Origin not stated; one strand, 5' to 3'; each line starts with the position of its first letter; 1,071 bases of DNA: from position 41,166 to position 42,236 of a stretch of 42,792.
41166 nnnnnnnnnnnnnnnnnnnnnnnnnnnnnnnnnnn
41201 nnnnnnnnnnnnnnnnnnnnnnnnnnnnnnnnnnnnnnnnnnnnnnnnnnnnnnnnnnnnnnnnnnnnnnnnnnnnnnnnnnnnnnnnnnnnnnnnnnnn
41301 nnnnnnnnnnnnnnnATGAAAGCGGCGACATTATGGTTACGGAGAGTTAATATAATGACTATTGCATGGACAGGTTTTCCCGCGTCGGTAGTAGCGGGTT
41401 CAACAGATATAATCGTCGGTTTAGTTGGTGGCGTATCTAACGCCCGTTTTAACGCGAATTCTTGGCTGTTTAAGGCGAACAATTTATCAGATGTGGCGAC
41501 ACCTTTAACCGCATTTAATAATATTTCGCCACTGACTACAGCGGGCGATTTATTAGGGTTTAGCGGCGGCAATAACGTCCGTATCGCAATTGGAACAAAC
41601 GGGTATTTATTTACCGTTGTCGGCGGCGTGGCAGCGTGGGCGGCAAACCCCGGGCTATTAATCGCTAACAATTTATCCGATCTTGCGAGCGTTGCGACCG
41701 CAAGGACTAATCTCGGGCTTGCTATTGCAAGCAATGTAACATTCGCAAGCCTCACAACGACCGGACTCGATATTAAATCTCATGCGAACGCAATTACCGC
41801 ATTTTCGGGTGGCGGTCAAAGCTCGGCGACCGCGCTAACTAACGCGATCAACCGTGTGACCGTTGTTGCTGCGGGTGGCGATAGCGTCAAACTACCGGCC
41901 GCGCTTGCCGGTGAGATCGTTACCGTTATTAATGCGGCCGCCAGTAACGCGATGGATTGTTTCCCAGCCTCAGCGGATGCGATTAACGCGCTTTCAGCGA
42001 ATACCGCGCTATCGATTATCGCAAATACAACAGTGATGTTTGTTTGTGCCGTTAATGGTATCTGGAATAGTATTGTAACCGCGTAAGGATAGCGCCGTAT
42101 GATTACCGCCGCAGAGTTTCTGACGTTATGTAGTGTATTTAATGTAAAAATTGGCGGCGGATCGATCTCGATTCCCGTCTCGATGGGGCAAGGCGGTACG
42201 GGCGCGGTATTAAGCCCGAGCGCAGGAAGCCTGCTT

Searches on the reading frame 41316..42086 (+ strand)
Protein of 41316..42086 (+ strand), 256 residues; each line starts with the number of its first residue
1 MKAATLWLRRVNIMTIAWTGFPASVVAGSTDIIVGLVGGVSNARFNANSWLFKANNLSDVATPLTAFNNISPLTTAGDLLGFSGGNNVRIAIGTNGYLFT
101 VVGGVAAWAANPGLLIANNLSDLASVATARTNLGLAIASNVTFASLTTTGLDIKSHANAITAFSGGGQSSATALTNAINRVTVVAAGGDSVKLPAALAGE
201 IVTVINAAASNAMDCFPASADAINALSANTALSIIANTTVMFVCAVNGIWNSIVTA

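Call 45: search_protein_families(library=pfam, proteins=[window:41316-42086:+], max_evalue=0.01)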
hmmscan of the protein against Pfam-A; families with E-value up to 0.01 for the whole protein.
window:41316-42086:+ (256 aa): 0 families

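Call 71: search_protein_families(library=phrogs, proteins=[window:41316-42086:+], max_evalue=0.001)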
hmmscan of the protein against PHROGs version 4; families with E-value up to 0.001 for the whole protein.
window:41316-42086:+ (256 aa): 2 families
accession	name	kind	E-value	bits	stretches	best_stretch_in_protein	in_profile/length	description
phrog_23837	-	head and packaging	9.2e-06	25.8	1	69-233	103-262/507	virion structural protein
phrog_158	-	tail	0.00064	20.2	0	114-166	294-348/376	major tail protein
